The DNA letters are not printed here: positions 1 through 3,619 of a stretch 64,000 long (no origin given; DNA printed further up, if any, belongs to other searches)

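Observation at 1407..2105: GlnE homolog carries two ACT domains and an Arg/Ser-rich low-complexity tract between its two nucleotidyltransferase halves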

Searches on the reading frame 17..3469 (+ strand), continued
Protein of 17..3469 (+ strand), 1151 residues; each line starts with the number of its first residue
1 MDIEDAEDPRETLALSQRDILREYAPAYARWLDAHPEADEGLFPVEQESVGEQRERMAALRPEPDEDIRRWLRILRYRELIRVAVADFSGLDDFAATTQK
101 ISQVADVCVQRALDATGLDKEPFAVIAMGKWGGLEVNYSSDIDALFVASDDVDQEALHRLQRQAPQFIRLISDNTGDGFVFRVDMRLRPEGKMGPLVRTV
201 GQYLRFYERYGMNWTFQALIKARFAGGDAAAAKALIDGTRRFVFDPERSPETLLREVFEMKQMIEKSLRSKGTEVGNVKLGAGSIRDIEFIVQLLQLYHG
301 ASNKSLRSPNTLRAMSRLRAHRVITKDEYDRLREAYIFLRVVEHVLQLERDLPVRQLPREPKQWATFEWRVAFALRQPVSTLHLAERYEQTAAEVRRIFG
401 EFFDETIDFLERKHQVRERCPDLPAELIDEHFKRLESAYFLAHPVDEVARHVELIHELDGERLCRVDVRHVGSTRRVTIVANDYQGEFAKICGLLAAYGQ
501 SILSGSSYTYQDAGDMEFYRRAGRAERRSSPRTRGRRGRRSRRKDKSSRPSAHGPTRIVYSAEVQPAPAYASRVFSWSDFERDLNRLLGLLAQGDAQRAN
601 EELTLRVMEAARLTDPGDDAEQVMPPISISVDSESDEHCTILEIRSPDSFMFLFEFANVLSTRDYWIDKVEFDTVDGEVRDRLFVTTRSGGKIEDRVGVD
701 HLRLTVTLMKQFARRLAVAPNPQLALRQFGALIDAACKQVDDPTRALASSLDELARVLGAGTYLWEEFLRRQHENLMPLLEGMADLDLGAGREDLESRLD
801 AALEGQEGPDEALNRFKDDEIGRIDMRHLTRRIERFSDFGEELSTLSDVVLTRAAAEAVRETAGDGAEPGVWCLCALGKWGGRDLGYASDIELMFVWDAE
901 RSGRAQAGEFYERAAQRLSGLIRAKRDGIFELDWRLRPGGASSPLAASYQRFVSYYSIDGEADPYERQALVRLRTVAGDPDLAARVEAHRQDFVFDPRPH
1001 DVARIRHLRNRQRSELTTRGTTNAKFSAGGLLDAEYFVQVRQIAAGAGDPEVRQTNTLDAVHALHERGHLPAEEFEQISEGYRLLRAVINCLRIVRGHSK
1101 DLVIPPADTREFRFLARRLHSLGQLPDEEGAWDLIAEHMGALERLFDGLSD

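Call 9: search_protein_families(library=pfam, proteins=[P0038, P0026, P0114, P0001, P0031], max_evalue=0.01)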
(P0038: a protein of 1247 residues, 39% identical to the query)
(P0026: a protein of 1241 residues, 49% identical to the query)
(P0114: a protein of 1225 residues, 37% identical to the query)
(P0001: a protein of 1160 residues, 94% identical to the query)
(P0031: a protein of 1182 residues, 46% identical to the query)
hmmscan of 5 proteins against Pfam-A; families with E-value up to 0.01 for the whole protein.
P0038 (1247 aa): 6 families
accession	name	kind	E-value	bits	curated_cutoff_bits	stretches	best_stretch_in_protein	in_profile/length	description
PF03710.21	GlnE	-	2.3e-101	338.9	24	2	100-343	3-251/252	Glutamate-ammonia ligase adenylyltransferase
PF08335.16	GlnD_UR_UTase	-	1.6e-43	148.5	21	2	363-503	2-139/141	GlnD PII-uridylyltransferase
PF10335.14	DUF294_C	-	1.2e-07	32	22.5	1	371-457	25-106/145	Putative nucleotidyltransferase substrate binding domain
PF24931.1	ACT_ACR9_3rd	-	8.2e-07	29.4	27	1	710-784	2-77/98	ACR9-like, ACT-like domain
PF01842.31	ACT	-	8.5e-07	29.1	27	1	721-769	1-51/66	ACT domain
PF03445.19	DUF294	-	1.4e-06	28.6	21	0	200-262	16-79/138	Putative nucleotidyltransferase DUF294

P0026 (1241 aa): 5 families
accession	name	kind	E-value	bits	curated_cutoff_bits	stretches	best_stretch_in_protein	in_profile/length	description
PF03710.21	GlnE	-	1e-84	284.4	24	2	96-317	2-250/252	Glutamate-ammonia ligase adenylyltransferase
PF08335.16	GlnD_UR_UTase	-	1.9e-34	119.2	21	2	340-493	1-140/141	GlnD PII-uridylyltransferase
PF10335.14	DUF294_C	-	4e-07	30.4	22.5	0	350-432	26-103/145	Putative nucleotidyltransferase substrate binding domain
PF03445.19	DUF294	-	1.9e-05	25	21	0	916-1011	8-96/138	Putative nucleotidyltransferase DUF294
PF24931.1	ACT_ACR9_3rd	-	0.0006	20.3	27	1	713-788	3-79/98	ACR9-like, ACT-like domain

P0114 (1225 aa): 5 families
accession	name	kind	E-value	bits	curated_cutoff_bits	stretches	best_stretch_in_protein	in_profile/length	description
PF03710.21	GlnE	-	1.1e-100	336.6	24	2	101-326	3-251/252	Glutamate-ammonia ligase adenylyltransferase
PF08335.16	GlnD_UR_UTase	-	1.8e-40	138.7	21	2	346-483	2-139/141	GlnD PII-uridylyltransferase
PF24931.1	ACT_ACR9_3rd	-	6.7e-08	32.9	27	1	685-760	2-78/98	ACR9-like, ACT-like domain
PF01842.31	ACT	-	1.8e-06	28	27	1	696-747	1-54/66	ACT domain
PF10335.14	DUF294_C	-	0.00024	21.4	22.5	0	1126-1158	59-91/145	Putative nucleotidyltransferase substrate binding domain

P0001 (1160 aa): 4 families
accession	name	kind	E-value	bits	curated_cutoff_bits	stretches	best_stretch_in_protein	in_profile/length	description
PF03710.21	GlnE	-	5.4e-74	249.2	24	2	30-246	9-246/252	Glutamate-ammonia ligase adenylyltransferase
PF08335.16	GlnD_UR_UTase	-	2.6e-33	115.4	21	2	274-417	3-141/141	GlnD PII-uridylyltransferase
PF10335.14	DUF294_C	-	3.7e-07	30.5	22.5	0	1060-1094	58-92/145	Putative nucleotidyltransferase substrate binding domain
PF03445.19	DUF294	-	1.2e-06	28.9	21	0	837-929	9-100/138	Putative nucleotidyltransferase DUF294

P0031 (1182 aa): 5 families
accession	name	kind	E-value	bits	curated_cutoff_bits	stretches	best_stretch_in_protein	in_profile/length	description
PF03710.21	GlnE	-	2.4e-75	253.6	24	2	776-1015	2-249/252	Glutamate-ammonia ligase adenylyltransferase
PF08335.16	GlnD_UR_UTase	-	2.5e-33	115.5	21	2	284-429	2-141/141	GlnD PII-uridylyltransferase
PF03445.19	DUF294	-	0.002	18.5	21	0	854-949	8-96/138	Putative nucleotidyltransferase DUF294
PF24931.1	ACT_ACR9_3rd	-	0.0034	17.9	27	0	651-726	3-79/98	ACR9-like, ACT-like domain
PF10335.14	DUF294_C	-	0.0049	17.1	22.5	0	1072-1115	50-93/145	Putative nucleotidyltransferase substrate binding domain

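Call 10: find_related_loci(query=window:17-3469:+, collection=genome_contigs, flank=8000)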
Query window:17-3469:+ (1151 aa) in genome_contigs; peptide patterns used: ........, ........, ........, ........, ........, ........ (x = any residue, [..] = any of these).
67 stretches matched a pattern; 42 encode a relative of the query (tblastn E <= 1e-3); 38 distinct loci.
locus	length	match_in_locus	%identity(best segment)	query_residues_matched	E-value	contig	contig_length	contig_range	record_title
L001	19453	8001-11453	95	1-1151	0e+0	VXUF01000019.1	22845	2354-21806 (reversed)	MAG: Holophagales bacterium isolate SB0666_bin_22 NODE_912_length_22845_cov_6.657745, whole genome shotgun sequence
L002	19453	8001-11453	94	1-1151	0e+0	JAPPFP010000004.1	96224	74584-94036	MAG: Acidobacteriota bacterium isolate RHO1_bin_33 NODE_509_length_96224_cov_856.179798, whole genome shotgun sequence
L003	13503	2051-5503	94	1-1151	0e+0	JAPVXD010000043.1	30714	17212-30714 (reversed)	MAG: Candidatus Multivorans azotirespirans isolate m_rhze4 Seq43, whole genome shotgun sequence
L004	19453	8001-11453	94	1-1151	0e+0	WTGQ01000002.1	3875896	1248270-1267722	MAG: Acidobacteria bacterium isolate CO36388bin_9 NODE_1_length_3875896_cov_1713.578510, whole genome shotgun sequence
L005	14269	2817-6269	94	1-1151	0e+0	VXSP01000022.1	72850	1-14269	MAG: Holophagales bacterium isolate SB0665_bin_19 NODE_235_length_72850_cov_30.466653, whole genome shotgun sequence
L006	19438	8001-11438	94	1-1151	0e+0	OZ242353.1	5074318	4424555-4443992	MAG: Candidatus Multivorans sp. isolate c55290c9-873c-4a20-8066-ae299be9a5bf genome assembly, chromosome: 1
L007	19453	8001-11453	93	1-1151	0e+0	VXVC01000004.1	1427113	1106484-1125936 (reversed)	MAG: Holophagales bacterium isolate SB0667_bin_1 NODE_1_length_1427113_cov_24.092931, whole genome shotgun sequence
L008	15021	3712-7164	93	1-1151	0e+0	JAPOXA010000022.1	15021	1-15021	MAG: Acidobacteria bacterium isolate COS3_bin_14 NODE_1118_length_15021_cov_54.7858, whole genome shotgun sequence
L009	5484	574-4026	93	1-1151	0e+0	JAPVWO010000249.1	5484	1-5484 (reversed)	MAG: Candidatus Multivorans thiocomprendens isolate r_rhhh15 Seq249, whole genome shotgun sequence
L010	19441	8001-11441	93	1-1147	0e+0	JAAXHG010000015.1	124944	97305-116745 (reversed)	MAG: Vicinamibacteraceae bacterium isolate Plut_88883 unfiltered_Plut_88883_genomic_contig_515701, whole genome shotgun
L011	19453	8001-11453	93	1-1151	0e+0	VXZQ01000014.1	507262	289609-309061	MAG: Holophagales bacterium isolate SB0670_bin_39 NODE_4_length_507262_cov_56.327760, whole genome shotgun sequence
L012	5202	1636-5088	92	1-1151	0e+0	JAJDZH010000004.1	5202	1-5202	MAG: Thermoanaerobaculia bacterium isolate jk18x40bins.27 k141_2554059, whole genome shotgun sequence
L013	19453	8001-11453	92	1-1151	0e+0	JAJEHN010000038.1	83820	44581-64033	MAG: Thermoanaerobaculia bacterium isolate p16x60bins.57 k141_122348, whole genome shotgun sequence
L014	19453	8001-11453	93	1-1151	0e+0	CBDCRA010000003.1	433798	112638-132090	MAG: Candidatus Multivorans sp. isolate d7452e89-af48-44c7-9597-5a6bccd24eaa genome assembly, contig: contig_3, whole ge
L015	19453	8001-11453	92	1-1151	0e+0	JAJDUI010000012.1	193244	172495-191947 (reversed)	MAG: Thermoanaerobaculia bacterium isolate jk18x1bzbins.73 k141_1380158, whole genome shotgun sequence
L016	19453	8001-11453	92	1-1151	0e+0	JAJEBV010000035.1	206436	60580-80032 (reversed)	MAG: Thermoanaerobaculia bacterium isolate jk18x9bins.56 k141_104375, whole genome shotgun sequence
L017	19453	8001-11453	93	1-1151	0e+0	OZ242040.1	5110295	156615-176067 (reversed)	MAG: Candidatus Multivorans sp. isolate cd603fe2-36ea-45dd-b21b-4d1cbeb73145 genome assembly, chromosome: 1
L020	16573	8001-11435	84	1-1151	0e+0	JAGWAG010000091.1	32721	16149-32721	MAG: Acidobacteria bacterium isolate 277c_1 scaffold_10603, whole genome shotgun sequence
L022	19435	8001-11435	84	1-1151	0e+0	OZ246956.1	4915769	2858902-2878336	MAG: Thermoanaerobaculia bacterium isolate 44e70480-f7af-46fd-94ad-8fb40e9277de genome assembly, chromosome: 1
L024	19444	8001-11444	83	1-1151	0e+0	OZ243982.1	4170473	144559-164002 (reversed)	MAG: Thermoanaerobaculia bacterium isolate 8c3e8a6b-c03f-4b87-9f33-7e3e6cbd280f genome assembly, chromosome: 1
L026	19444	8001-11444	83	1-1151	0e+0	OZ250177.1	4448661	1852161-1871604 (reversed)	MAG: Candidatus Multivorans sp. isolate 36e5008e-f582-4c91-8c3b-5baff8031e1a genome assembly, chromosome: 1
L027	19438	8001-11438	82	3-1151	0e+0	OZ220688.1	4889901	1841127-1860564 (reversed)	MAG: Thermoanaerobaculia bacterium isolate 17c936d4-adfa-4882-ba3e-7fd0bc385902 genome assembly, chromosome: 1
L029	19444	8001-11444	82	1-1151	0e+0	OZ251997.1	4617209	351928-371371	MAG: Candidatus Multivorans sp. isolate 0020eb3c-7439-4c9e-8c72-55202c0a045f genome assembly, chromosome: 1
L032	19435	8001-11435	84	1-1151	0e+0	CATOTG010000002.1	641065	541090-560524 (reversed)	MAG: uncultured Thermoanaerobaculia bacterium isolate 2de50437-b26d-4e32-99b7-ac34be852a58 genome assembly, contig: cont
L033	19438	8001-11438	81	3-1151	0e+0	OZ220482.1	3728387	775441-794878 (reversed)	MAG: Thermoanaerobaculia bacterium isolate 1ba308f5-42e2-4878-81ff-2dc7ade272f8 genome assembly, chromosome: 1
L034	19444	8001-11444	82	1-1151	0e+0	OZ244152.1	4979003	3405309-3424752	MAG: Candidatus Multivorans sp. isolate afea6ae8-3198-4470-b6a0-f74c278aea2c genome assembly, chromosome: 1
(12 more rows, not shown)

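Call 32: find_encoding_contigs(protein=P0001, flank=10000, max_places=2)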
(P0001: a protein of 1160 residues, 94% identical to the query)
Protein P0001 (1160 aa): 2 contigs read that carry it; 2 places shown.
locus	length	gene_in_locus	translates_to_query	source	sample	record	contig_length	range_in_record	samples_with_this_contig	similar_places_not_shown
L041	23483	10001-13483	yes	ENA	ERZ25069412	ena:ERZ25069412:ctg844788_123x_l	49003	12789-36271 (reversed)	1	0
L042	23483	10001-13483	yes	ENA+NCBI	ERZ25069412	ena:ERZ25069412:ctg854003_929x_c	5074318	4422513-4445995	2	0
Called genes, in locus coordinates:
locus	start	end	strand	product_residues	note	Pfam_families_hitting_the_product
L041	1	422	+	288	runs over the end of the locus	PF00296:Bac_luciferase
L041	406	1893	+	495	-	PF16656:Pur_ac_phosph_N (weak), PF00149:Metallophos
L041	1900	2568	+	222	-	PF13289:SIR2_2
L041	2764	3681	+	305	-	-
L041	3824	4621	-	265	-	PF01695:IstB_IS21, PF13481:AAA_25 (weak), PF20720:nSTAND3 (faint), PF00308:Bac_DnaA (weak)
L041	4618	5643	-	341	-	PF13384:HTH_23 (weak), PF00665:rve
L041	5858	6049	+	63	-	PF07927:HicA_toxin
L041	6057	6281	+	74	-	PF15919:HicB_lk_antitox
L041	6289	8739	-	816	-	PF00326:Peptidase_S9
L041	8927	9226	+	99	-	PF02604:PhdYeFM_antitox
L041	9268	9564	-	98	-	PF01381:HTH_3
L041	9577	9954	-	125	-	PF05015:HigB-like_toxin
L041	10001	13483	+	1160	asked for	PF03710:GlnE, PF03445:DUF294 (faint), PF08335:GlnD_UR_UTase, PF10335:DUF294_C (faint), PF03710:GlnE, PF08335:GlnD_UR_UTase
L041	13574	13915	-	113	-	PF00543:P-II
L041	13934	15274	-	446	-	PF00909:Ammonium_transp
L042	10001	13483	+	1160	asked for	PF03710:GlnE, PF03445:DUF294 (faint), PF08335:GlnD_UR_UTase, PF10335:DUF294_C (faint), PF03710:GlnE, PF08335:GlnD_UR_UTase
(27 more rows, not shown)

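Call 46: search_solved_structures(query=window:17-3469:+, max_evalue=0.001)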
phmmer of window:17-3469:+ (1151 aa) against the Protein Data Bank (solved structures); distinct sequences matched with E-value up to 0.001: 2.
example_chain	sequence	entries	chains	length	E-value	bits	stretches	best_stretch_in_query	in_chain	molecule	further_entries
1v4a_A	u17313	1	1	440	1.3e-43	152.1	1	64-402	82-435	Glutamate-ammonia-ligase adenylyltransferase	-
3k7d_A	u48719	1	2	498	3.5e-28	101.1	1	59-352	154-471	Glutamate-ammonia-ligase adenylyltransferase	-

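Call 64: predict_structure(alignment_id=A2)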
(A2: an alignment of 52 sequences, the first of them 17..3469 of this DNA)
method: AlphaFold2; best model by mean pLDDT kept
length: 1151 residues; sequences in the alignment: 52
mean_pLDDT: 83.5   pTM: 0.57
mean pLDDT of the five models: 83.5, 83.4, 82.2, 81.4, 81.0
residues with pLDDT >= 90: 527; 70-90: 449; 50-70: 112; < 50: 63
segments of 3 or more residues with pLDDT < 50: 1-3, 515-518, 520-552, 620-623, 742-748, 759-764
pLDDT, mean of each block of 10 residues (from residue 1): 60 90 90 90 92 93 90 94 93 93 96 95 95 92 94 94 93 89 83 86 91 84 95 94 81 80 89 87 92 86 83 88 78 94 87 81 89 87 91 91 74 86 86 76 86 92 93 92 89 92 89 51 32 28 30 73 88 89 95 88 83 62 61 75 82 80 80 84 84 79 74 64 66 64 49 51 49 52 68 91 80 87 79 80 94 96 91 96 87 96 93 95 74 88 93 92 85 96 97 87 88 89 95 93 92 94 96 95 91 71 85 78 80 95 91 62
secondary structure, 60 per line:
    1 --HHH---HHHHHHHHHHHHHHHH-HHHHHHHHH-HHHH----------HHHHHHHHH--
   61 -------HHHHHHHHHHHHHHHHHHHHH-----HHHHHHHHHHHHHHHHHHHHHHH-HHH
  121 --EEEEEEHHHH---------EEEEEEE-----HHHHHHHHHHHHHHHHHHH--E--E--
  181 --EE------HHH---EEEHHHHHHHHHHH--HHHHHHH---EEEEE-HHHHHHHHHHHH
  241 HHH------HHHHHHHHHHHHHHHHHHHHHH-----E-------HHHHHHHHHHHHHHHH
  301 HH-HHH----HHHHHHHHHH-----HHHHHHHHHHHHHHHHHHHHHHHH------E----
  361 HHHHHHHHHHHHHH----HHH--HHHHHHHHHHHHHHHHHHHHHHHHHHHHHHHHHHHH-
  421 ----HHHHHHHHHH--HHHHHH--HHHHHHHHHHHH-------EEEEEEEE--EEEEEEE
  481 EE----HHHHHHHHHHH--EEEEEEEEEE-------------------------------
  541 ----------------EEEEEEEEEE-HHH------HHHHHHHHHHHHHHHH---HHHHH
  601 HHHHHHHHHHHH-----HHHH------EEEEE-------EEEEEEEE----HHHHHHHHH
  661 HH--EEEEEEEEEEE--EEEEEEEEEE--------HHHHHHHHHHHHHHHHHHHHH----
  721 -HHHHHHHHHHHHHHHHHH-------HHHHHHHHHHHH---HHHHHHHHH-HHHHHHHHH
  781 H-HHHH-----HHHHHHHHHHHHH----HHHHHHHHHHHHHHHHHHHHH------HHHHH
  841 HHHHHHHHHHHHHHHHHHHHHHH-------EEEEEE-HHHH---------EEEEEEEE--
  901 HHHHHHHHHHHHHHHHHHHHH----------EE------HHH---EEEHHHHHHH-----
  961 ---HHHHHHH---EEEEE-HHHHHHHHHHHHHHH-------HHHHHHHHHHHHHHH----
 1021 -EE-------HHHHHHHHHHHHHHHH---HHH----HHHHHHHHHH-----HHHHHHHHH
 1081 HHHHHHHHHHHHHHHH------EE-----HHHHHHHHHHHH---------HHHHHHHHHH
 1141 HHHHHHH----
elements in order (helices of 4 or more, strands of 3 or more residues): H9-24 H26-34 H36-39 H50-58 H68-88 H94-116 E123-128 H129-132 E142-148 H154-172 E197-199 H200-210 H213-219 E223-227 H229-243 H250-271 H285-302 H311-320 H326-349 H361-374 H384-419 H425-434 H437-442 H445-456 E464-471 E474-482 H487-497 E500-509 E557-566 H577-592 H596-612 H618-621 E628-632 E640-647 H652-662 E665-675 E678-687 H696-716 H722-739 H747-758 H762-770 H772-781 H783-786 H792-804 H809-829 H836-863 E871-876 H878-881 E891-898 H901-921 E946-948 H949-955 H964-970 E974-978 H980-994 H1002-1016 H1031-1046 H1057-1066 H1072-1096 H1110-1121 H1131-1147
